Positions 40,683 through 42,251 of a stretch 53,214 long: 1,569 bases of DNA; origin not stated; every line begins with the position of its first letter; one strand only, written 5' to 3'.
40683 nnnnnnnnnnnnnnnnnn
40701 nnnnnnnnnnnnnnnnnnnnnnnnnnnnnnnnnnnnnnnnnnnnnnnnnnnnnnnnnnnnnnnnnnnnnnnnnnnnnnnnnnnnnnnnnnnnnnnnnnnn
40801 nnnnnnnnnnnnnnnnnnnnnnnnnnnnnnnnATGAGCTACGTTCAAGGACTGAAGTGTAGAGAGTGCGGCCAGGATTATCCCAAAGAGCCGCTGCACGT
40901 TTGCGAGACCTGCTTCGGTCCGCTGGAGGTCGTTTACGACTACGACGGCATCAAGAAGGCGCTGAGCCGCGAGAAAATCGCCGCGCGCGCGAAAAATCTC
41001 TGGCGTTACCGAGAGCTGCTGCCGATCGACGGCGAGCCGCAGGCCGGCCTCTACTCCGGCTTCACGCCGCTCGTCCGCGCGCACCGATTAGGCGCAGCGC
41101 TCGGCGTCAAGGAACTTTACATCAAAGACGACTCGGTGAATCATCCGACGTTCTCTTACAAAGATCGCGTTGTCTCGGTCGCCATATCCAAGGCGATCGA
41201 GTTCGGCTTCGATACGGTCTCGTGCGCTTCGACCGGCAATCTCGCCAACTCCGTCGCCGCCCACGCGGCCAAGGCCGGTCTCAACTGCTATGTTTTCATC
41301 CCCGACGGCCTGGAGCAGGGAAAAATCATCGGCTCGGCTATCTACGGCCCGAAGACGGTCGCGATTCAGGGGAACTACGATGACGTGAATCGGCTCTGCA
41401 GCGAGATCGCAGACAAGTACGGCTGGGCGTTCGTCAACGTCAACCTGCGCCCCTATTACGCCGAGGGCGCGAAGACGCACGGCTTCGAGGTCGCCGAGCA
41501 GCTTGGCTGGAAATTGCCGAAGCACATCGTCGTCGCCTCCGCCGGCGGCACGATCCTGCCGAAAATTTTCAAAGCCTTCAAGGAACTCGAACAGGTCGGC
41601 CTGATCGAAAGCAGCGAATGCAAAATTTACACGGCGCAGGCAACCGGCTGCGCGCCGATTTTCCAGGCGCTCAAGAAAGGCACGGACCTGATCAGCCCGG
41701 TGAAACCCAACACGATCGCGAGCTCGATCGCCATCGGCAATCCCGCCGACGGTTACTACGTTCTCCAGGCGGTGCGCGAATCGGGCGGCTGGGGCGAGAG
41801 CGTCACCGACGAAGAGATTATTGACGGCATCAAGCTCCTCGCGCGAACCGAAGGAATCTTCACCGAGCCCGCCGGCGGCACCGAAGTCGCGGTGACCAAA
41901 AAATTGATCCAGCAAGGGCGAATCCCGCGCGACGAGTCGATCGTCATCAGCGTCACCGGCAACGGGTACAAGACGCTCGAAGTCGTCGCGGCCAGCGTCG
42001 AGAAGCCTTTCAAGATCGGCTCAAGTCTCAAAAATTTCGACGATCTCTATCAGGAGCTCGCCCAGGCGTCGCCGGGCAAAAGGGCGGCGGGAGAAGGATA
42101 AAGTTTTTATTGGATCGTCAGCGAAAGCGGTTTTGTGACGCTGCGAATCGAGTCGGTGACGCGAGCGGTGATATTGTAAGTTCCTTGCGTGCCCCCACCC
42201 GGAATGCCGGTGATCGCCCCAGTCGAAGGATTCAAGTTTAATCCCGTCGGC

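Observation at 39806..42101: SAM-I riboswitch controls a ThiF/MoeB-like E1 plus a threonine-synthase paralog, implying thiocarboxylate-dependent homocysteine/methionine synthesis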

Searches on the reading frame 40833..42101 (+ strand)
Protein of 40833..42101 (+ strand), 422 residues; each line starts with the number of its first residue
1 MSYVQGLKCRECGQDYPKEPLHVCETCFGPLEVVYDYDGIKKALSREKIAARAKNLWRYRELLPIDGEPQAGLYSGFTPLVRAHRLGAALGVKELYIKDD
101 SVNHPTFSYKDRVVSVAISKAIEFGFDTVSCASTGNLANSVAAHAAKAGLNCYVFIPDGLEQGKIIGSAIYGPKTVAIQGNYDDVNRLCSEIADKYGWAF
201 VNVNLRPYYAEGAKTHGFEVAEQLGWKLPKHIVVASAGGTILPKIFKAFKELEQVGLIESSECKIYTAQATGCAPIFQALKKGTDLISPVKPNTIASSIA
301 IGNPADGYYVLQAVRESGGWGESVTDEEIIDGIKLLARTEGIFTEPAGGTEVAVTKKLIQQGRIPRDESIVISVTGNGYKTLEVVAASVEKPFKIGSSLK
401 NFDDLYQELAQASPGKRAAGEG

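Call 5: search_protein_families(library=pfam, proteins=[window:40833-42101:+], max_evalue=0.01)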
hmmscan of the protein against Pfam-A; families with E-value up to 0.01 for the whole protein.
window:40833-42101:+ (422 aa): 2 families
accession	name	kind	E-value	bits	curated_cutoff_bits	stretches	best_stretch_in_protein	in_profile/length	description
PF00291.31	PALP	-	4.5e-70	236.8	35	1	76-376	6-295/295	Pyridoxal-phosphate dependent enzyme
PF05810.19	NinF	-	3.9e-06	27.1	27.5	1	8-32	1-25/25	NinF protein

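Call 6: search_protein_families(library=ncbifam, proteins=[window:40833-42101:+], max_evalue=0.01)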
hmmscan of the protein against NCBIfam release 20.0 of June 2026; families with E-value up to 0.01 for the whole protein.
window:40833-42101:+ (422 aa): 44 families (the best 25 are shown)
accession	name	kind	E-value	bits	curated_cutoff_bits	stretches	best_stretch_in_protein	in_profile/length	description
NF006050.0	PRK08197.1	equivalog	3.6e-95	319.1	303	1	1-389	3-392/406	threonine synthase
TIGR00260.1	thrC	equivalog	3e-89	299.5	167.1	1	57-381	2-338/340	threonine synthase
NF004170.0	PRK05638.1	equivalog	4.4e-61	206.8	421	1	7-397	2-371/442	threonine synthase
NF006205.0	PRK08329.1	equivalog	9.8e-44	149.7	358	1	7-381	2-346/347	threonine synthase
NF005035.0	PRK06450.1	equivalog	1.9e-42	145.3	301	1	8-381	5-337/338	threonine synthase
NF004996.0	PRK06381.1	equivalog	1.8e-37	129.1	266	1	76-377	14-317/319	threonine synthase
TIGR03844.1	cysteate_syn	equivalog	5.5e-18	64.9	324.9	1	7-383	3-384/398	cysteate synthase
TIGR01127.1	ilvA_1Cterm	equivalog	8.2e-18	64.5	378.75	1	78-376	1-283/380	threonine ammonia-lyase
NF006390.0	PRK08639.1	equivalog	7.4e-16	58.1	421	1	78-377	26-313/418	threonine ammonia-lyase IlvA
NF006058.0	PRK08206.1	equivalog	7.3e-15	54.4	276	1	128-339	118-331/402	diaminopropionate ammonia-lyase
NF006094.0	PRK08246.1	subfamily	7.8e-15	55.1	331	1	78-355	24-282/310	serine/threonine dehydratase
TIGR01124.1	ilvA_2Cterm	equivalog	4.2e-13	48.7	411.3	1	78-377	18-305/499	threonine ammonia-lyase, biosynthetic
NF005292.0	PRK06815.1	equivalog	7.4e-13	48.2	371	1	77-362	21-294/320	threonine/serine dehydratase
NF040741.1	ornith_OrtB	equivalog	1.5e-12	46.7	550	1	94-242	83-239/464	2-amino-4-oxopentanoate thiolase subunit OrtB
NF052482.1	sulfolyase_CuyA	equivalog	1.9e-12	46.6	450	2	72-158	10-99/332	D-cysteate sulfo-lyase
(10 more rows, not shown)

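Call 14: find_homologous_proteins(query=window:40833-42098:+, max_evalue=1e-20)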
Query window:40833-42098:+ (422 aa): 8000 proteins with E <= 1e-20 among 8000 candidates; the best 120 are listed.
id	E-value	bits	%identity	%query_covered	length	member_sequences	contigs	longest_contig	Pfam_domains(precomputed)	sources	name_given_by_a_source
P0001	6.5e-268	906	94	100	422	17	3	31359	PF00291.32,PF05810.20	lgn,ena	-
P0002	4.9e-265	897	93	100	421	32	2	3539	PF00291.32,PF05810.20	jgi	jgi:threonine synthase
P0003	3.7e-262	887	92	100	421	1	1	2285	PF00291.32,PF05810.20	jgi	-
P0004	1.8e-261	885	92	100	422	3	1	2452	PF00291.32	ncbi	-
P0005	2.6e-261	885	92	100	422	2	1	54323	PF00291.32,PF05810.20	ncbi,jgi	ncbi:MAG TPA: threonine synthase [Candidatus Binatia bacterium]|jgi:threonine synthase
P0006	1.3e-253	859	87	100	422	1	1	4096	PF00291.32,PF05810.20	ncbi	ncbi:MAG: threonine synthase [Candidatus Binatia bacterium]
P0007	8.7e-253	857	87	100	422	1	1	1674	PF00291.32,PF05810.20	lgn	-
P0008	1.3e-252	856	87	100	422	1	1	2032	PF00291.32,PF05810.20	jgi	jgi:threonine synthase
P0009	1.5e-252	856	87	100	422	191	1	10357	PF00291.32,PF05810.20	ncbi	-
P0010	2.0e-252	855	87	100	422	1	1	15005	PF00291.32,PF05810.20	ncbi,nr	ncbi:MAG: threonine synthase [Deltaproteobacteria bacterium]|nr:threonine synthase [Deltaproteobacte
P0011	2.2e-252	855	89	97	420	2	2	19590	PF00291.32,PF05810.20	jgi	jgi:threonine synthase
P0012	4.3e-252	854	88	100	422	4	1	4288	PF00291.32,PF05810.20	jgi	jgi:threonine synthase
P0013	6.2e-252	854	87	100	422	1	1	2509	PF00291.32,PF05810.20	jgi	jgi:threonine synthase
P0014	8.2e-252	853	88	100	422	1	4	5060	PF00291.32,PF05810.20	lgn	-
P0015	2.0e-251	852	88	100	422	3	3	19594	PF00291.32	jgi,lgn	jgi:threonine synthase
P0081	4.3e-244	828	84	100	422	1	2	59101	PF00291.32,PF05810.20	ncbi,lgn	ncbi:MAG: threonine synthase [Candidatus Binatia bacterium]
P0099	2.0e-243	826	85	100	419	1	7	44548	PF00291.32,PF05810.20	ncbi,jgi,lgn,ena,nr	ncbi:MAG: thrC [Deltaproteobacteria bacterium]|jgi:threonine synthase|nr:thrC [Deltaproteobacteria b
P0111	5.7e-243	824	84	99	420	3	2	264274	PF00291.32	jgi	jgi:threonine synthase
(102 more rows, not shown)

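Call 20: search_solved_structures(query=window:40833-42098:+, max_evalue=1e-10)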
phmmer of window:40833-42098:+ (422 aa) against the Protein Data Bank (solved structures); distinct sequences matched with E-value up to 1e-10: 5.
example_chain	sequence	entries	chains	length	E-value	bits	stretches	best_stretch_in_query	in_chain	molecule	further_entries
2zsj_A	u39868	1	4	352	8.3e-61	209.3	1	58-396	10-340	Threonine synthase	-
6cgq_A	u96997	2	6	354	5.6e-59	203.3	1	57-384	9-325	Threonine synthase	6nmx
1uim_A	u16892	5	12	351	1.1e-55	192.5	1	56-389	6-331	Threonine Synthase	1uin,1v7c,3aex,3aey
2d1f_A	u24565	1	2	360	1.2e-50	175.9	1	58-383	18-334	Threonine synthase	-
1e5x_A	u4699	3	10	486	3.2e-30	108.5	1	55-380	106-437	THREONINE SYNTHASE | THREONINE SYNTHASE 1, CHLOROPLASTIC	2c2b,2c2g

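Call 23: find_encoding_contigs(protein=P0111, flank=10000, max_places=3)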
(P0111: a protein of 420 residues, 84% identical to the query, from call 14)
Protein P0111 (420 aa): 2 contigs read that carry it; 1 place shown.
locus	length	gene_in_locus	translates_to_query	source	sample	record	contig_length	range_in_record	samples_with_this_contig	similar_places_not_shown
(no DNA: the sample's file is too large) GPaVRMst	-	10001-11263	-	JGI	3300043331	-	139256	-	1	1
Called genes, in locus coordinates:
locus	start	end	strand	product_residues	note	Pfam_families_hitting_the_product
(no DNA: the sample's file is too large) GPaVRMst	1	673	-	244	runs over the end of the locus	PF00106:adh_short, PF08659:KR, PF13561:adh_short_C2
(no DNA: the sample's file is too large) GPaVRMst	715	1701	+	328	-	PF02517:Rce1-like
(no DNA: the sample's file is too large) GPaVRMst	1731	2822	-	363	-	PF00005:ABC_tran, PF13304:AAA_21 (faint), PF08402:TOBE_2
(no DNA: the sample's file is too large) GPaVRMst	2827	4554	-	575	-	PF00528:BPD_transp_1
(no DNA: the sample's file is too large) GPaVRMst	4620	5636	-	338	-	PF13531:SBP_bac_11, PF01547:SBP_bac_1, PF13416:SBP_bac_8, PF13343:SBP_bac_6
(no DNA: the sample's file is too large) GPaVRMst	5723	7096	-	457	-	PF03972:MmgE_PrpD_N, PF19305:MmgE_PrpD_C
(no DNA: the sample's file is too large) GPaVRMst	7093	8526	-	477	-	PF03972:MmgE_PrpD_N, PF19305:MmgE_PrpD_C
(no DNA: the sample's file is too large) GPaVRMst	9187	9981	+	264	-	PF00899:ThiF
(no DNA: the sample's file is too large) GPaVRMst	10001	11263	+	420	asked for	PF00291:PALP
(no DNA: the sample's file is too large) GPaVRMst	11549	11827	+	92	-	PF02597:ThiS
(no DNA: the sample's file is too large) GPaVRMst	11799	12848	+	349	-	PF00291:PALP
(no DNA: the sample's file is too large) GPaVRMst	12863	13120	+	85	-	PF09383:NIL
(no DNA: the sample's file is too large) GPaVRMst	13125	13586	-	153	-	-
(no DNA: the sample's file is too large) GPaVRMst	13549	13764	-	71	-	-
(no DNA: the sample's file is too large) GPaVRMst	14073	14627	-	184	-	PF07638:Sigma70_ECF, PF04542:Sigma70_r2, PF08281:Sigma70_r4_2, PF04545:Sigma70_r4, PF13384:HTH_23 (weak)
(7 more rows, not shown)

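Call 24: find_encoding_contigs(protein=P0081, flank=10000, max_places=3)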
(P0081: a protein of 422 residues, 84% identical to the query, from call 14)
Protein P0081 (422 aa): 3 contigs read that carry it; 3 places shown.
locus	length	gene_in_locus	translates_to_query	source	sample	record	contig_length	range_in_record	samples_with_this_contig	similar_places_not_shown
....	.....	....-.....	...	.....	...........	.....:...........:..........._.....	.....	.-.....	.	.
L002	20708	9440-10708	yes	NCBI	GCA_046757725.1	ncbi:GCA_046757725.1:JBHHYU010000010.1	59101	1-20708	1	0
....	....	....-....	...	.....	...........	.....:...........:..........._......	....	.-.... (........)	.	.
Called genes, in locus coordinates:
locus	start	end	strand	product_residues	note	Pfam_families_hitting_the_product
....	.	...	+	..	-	?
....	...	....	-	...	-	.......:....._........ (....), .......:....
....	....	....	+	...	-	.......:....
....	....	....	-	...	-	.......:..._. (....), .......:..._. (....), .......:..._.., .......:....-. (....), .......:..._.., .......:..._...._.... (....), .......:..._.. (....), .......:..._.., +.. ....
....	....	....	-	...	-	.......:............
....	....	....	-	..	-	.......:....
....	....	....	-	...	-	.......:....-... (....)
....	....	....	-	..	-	-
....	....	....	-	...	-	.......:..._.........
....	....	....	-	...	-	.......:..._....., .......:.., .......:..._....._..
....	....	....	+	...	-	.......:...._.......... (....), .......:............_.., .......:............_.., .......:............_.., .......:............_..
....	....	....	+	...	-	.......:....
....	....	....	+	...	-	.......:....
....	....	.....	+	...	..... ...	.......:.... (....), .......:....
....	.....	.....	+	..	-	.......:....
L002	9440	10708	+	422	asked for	PF05810:NinF (weak), PF00291:PALP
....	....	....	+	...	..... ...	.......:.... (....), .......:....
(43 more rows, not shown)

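Call 25: find_encoding_contigs(protein=P0099, flank=10000, max_places=4)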
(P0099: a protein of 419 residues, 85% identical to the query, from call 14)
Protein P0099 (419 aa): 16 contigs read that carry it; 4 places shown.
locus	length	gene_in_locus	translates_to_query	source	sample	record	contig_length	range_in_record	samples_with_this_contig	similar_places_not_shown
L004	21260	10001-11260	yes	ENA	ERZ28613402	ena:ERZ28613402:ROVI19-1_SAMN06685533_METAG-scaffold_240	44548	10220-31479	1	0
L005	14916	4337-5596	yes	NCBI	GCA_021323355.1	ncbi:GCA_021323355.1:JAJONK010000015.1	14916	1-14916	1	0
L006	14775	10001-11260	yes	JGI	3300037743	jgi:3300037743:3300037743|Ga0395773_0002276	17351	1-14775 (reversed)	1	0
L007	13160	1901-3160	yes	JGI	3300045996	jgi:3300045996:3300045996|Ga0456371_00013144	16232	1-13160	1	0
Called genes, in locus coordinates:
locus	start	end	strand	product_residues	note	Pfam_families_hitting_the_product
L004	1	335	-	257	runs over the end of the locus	PF01925:TauE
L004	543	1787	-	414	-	PF02515:CoA_transf_3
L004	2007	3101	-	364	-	PF00005:ABC_tran, PF13304:AAA_21 (faint), PF08402:TOBE_2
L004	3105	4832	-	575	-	PF00528:BPD_transp_1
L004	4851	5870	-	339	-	PF01547:SBP_bac_1, PF13531:SBP_bac_11, PF13416:SBP_bac_8, PF13343:SBP_bac_6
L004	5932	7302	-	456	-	PF03972:MmgE_PrpD_N, PF19305:MmgE_PrpD_C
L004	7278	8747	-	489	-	PF03972:MmgE_PrpD_N, PF19305:MmgE_PrpD_C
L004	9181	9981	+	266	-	PF00899:ThiF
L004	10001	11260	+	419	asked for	PF05810:NinF (weak), PF00291:PALP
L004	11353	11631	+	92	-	PF02597:ThiS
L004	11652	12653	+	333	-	PF00291:PALP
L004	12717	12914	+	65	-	PF09383:NIL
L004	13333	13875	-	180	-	PF13490:zf-HC2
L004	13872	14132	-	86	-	PF07638:Sigma70_ECF, PF08281:Sigma70_r4_2, PF04545:Sigma70_r4, PF13384:HTH_23 (weak), PF13518:HTH_28 (faint)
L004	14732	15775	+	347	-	PF13717:Zn_ribbon_4, PF13719:Zn_ribbon_5 (weak)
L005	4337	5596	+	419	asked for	PF05810:NinF (weak), PF00291:PALP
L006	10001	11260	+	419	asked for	PF05810:NinF (weak), PF00291:PALP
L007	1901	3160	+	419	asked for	PF05810:NinF (weak), PF00291:PALP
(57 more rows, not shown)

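Call 27: search_protein_representatives(protein=window:40833-42098:+)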
Query: 422 residues. Proteins with E-value up to 0.001 (for the whole library): 14071; up to 1e-10: 7383; up to 1e-30: 1996. The best 150 are listed.
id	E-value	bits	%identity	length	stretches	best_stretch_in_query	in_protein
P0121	7.0e-151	519.2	57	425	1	4-416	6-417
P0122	4.4e-140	483.7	55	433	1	7-409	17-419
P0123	2.3e-132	458.3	53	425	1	3-396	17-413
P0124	7.0e-131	453.4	53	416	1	2-404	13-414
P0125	1.6e-130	452.1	50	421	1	6-413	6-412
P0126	3.2e-128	444.6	83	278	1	19-244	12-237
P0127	4.1e-128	444.2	47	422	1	1-403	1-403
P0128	1.1e-127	442.8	52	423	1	8-387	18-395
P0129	1.6e-117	409.3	51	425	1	5-394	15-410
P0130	2.5e-117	408.7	60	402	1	3-296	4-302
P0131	1.7e-114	399.4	53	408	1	43-408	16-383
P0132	3.7e-109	381.8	48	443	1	4-384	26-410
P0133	2.0e-107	376.1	46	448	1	4-386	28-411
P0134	5.8e-107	374.6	46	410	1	5-397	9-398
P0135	4.4e-106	371.7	70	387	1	56-291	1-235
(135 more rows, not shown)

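Call 29: list_cluster_members(proteins=[P0121, P0122, P0123, P0124, P0125, P0127, P0128, P0129, P0132, P0134])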
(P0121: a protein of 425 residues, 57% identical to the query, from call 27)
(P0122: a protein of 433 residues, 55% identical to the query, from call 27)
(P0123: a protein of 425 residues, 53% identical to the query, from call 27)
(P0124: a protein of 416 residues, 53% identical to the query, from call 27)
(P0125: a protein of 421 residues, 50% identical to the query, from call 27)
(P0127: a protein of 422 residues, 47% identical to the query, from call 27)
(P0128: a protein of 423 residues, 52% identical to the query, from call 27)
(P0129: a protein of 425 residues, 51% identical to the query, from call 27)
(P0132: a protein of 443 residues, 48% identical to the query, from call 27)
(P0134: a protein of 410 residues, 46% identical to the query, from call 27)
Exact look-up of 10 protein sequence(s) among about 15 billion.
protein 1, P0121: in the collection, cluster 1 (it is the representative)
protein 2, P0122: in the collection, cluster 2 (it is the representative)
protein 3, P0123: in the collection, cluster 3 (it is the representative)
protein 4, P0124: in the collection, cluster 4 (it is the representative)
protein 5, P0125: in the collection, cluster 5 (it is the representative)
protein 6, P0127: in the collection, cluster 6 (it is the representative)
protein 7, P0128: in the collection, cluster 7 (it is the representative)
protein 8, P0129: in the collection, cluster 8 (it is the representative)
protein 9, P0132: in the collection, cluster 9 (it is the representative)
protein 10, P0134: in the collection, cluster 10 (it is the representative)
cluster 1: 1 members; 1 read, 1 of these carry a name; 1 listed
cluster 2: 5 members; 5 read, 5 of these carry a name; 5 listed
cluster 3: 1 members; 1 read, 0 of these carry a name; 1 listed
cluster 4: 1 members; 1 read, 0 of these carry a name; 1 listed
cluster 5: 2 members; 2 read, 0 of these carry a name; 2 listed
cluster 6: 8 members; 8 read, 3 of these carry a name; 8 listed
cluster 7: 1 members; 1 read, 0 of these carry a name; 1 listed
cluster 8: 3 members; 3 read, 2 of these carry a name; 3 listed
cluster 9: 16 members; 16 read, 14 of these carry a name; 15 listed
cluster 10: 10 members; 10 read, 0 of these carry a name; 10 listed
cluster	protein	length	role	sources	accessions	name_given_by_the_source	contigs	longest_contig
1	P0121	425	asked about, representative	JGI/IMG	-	threonine synthase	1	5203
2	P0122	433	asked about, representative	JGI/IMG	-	threonine synthase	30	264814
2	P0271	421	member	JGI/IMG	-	threonine synthase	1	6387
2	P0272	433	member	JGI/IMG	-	threonine synthase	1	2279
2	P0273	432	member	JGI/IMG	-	threonine synthase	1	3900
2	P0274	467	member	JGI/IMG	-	threonine synthase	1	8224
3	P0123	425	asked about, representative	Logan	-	-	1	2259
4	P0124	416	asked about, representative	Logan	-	-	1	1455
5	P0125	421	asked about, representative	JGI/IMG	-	-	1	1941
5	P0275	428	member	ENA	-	-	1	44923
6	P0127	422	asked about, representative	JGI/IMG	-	threonine synthase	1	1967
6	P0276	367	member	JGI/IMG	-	threonine synthase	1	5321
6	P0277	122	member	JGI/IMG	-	threonine synthase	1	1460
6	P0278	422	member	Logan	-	-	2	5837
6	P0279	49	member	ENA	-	-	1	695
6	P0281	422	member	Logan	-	-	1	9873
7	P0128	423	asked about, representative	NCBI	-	-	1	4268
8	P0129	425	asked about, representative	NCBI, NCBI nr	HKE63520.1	MAG TPA: threonine synthase [Micromonosporaceae bacterium] | threonine synthase [Micromonosporaceae bacterium]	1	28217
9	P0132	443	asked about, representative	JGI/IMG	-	threonine synthase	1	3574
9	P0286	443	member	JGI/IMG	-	threonine synthase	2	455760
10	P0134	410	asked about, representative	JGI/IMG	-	-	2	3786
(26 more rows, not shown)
